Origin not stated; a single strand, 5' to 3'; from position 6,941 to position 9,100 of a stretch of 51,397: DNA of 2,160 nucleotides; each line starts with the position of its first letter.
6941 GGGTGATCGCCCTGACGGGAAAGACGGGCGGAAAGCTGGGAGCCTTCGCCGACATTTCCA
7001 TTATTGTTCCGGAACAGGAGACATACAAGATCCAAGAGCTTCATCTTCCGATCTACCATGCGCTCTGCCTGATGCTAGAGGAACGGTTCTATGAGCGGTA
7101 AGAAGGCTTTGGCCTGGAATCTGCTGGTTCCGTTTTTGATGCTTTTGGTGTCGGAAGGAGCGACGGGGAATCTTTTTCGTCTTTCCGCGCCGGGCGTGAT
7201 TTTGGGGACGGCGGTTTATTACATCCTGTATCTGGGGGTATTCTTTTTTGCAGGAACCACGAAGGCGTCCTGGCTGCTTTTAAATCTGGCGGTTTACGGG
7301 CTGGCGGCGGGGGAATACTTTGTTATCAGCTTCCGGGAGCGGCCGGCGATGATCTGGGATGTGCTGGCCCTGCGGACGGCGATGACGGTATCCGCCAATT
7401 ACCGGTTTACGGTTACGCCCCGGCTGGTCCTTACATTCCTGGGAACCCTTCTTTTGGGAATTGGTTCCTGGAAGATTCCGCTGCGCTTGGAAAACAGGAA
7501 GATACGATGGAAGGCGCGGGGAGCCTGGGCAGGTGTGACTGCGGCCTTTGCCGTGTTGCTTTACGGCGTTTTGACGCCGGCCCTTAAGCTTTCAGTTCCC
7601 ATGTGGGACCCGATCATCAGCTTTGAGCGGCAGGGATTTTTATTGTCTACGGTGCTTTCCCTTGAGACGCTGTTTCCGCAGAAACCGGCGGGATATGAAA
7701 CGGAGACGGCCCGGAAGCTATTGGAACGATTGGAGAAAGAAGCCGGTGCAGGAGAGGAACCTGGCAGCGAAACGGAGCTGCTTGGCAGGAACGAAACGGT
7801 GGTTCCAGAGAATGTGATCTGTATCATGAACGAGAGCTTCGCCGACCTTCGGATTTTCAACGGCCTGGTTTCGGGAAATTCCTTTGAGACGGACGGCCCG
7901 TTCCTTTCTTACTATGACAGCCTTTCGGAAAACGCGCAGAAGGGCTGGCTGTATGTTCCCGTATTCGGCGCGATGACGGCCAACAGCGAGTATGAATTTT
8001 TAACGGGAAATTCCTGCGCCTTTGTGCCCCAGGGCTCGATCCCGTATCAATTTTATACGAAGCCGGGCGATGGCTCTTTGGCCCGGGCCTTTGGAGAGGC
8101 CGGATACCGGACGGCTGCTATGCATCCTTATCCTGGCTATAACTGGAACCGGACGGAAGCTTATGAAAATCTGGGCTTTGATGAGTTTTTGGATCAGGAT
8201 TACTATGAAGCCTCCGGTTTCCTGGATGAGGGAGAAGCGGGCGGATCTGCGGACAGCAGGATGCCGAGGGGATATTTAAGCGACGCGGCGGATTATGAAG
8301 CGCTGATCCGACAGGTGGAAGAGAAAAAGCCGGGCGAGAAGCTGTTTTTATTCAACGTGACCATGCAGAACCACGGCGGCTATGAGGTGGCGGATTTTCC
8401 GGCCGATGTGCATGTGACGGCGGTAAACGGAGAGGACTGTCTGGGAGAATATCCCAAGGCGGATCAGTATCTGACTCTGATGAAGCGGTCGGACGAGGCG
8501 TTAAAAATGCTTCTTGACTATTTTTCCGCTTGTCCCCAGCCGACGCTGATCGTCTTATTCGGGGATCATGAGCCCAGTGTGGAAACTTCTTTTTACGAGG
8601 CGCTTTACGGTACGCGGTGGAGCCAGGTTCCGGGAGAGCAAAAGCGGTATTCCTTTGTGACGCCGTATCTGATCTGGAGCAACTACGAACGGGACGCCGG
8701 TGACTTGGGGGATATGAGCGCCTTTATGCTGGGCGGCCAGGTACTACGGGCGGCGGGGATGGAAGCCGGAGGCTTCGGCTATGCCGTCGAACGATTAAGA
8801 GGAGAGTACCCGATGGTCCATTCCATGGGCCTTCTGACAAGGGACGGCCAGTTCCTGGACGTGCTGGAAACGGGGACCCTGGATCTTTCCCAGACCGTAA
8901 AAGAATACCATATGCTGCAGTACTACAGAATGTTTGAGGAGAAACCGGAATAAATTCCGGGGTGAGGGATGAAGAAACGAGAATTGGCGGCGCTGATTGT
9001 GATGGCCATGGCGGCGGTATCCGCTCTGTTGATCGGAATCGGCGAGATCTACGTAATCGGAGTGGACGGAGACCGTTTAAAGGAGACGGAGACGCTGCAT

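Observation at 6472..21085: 14.6 kb, 11-gene single-strand operon combining LtaS-like, three GT-C-like, CDP-sugar, LicD and GtrB-like functions: candidate undescribed envelope glycopolymer system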

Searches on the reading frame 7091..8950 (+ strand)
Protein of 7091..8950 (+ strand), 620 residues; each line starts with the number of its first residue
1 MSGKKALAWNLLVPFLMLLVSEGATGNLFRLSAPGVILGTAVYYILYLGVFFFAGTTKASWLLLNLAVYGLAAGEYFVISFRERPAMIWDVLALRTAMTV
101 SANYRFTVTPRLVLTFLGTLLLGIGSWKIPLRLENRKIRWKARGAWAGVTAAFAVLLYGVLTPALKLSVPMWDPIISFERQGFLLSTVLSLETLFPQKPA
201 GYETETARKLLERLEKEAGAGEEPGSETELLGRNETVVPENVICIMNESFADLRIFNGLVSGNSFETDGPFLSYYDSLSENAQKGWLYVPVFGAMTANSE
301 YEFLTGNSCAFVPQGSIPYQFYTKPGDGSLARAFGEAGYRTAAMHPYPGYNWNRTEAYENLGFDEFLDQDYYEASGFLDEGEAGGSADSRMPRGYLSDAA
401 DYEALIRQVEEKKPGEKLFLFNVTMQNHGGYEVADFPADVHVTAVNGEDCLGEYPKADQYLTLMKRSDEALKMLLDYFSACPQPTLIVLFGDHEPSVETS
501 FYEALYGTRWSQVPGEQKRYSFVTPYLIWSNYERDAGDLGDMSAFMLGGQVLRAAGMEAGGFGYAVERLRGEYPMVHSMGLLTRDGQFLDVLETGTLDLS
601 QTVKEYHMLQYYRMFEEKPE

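Call 3: search_protein_families(library=pfam, proteins=[window:7091-8950:+], max_evalue=0.01)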
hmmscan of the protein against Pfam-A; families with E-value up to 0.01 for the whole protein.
window:7091-8950:+ (620 aa): 1 family
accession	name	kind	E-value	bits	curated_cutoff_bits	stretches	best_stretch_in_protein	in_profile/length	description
PF00884.28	Sulfatase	-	2.6e-34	119.3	25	1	241-556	2-300/301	Sulfatase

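Call 5: search_protein_families(library=ncbifam, proteins=[window:7091-8950:+], max_evalue=0.01)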
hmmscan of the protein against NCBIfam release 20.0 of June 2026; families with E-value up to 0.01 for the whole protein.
window:7091-8950:+ (620 aa): 1 family
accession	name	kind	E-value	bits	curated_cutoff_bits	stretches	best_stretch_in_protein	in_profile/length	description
NF053595.1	LptchSynLtaSGpos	equivalog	1e-10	40.8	970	1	240-494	238-466/626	lipoteichoic acid synthase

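Call 46: search_solved_structures(query=window:7091-8950:+, max_evalue=0.001)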
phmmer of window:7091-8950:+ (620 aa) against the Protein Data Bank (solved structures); distinct sequences matched with E-value up to 0.001: 6.
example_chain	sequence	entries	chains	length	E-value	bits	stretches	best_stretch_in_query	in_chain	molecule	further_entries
5wcx_A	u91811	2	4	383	3.1e-11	45.8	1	197-531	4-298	Phosphoglycerol transferase GacH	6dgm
5u9z_A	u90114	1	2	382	3.3e-11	45.7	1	198-531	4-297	PHOSPHOGLYCEROL TRANSFERASE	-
4uoo_A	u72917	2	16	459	7.3e-09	38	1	241-494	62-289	LIPOTEICHOIC ACID SYNTHASE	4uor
2w5q_A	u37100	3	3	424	4.8e-07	32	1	240-494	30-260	PROCESSED GLYCEROL PHOSPHATE LIPOTEICHOIC ACID SYNTHASE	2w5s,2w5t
2w5r_A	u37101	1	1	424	6.5e-07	31.5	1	240-494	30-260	PROCESSED GLYCEROL PHOSPHATE LIPOTEICHOIC ACID SYNTHASE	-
4uop_A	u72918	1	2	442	0.00029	22.8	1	284-495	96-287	LIPOTEICHOIC ACID PRIMASE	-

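Call 83: search_solved_structures(query=window:7091-8950:+, max_evalue=1e-8, show_alignments=2)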
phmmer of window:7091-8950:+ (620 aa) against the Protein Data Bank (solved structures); distinct sequences matched with E-value up to 1e-8: 3.
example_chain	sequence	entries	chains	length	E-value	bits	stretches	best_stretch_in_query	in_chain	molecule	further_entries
5wcx_A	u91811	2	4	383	3.1e-11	45.8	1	197-531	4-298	Phosphoglycerol transferase GacH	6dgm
5u9z_A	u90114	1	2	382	3.3e-11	45.7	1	198-531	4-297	PHOSPHOGLYCEROL TRANSFERASE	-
4uoo_A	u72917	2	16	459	7.3e-09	38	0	241-494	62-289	LIPOTEICHOIC ACID SYNTHASE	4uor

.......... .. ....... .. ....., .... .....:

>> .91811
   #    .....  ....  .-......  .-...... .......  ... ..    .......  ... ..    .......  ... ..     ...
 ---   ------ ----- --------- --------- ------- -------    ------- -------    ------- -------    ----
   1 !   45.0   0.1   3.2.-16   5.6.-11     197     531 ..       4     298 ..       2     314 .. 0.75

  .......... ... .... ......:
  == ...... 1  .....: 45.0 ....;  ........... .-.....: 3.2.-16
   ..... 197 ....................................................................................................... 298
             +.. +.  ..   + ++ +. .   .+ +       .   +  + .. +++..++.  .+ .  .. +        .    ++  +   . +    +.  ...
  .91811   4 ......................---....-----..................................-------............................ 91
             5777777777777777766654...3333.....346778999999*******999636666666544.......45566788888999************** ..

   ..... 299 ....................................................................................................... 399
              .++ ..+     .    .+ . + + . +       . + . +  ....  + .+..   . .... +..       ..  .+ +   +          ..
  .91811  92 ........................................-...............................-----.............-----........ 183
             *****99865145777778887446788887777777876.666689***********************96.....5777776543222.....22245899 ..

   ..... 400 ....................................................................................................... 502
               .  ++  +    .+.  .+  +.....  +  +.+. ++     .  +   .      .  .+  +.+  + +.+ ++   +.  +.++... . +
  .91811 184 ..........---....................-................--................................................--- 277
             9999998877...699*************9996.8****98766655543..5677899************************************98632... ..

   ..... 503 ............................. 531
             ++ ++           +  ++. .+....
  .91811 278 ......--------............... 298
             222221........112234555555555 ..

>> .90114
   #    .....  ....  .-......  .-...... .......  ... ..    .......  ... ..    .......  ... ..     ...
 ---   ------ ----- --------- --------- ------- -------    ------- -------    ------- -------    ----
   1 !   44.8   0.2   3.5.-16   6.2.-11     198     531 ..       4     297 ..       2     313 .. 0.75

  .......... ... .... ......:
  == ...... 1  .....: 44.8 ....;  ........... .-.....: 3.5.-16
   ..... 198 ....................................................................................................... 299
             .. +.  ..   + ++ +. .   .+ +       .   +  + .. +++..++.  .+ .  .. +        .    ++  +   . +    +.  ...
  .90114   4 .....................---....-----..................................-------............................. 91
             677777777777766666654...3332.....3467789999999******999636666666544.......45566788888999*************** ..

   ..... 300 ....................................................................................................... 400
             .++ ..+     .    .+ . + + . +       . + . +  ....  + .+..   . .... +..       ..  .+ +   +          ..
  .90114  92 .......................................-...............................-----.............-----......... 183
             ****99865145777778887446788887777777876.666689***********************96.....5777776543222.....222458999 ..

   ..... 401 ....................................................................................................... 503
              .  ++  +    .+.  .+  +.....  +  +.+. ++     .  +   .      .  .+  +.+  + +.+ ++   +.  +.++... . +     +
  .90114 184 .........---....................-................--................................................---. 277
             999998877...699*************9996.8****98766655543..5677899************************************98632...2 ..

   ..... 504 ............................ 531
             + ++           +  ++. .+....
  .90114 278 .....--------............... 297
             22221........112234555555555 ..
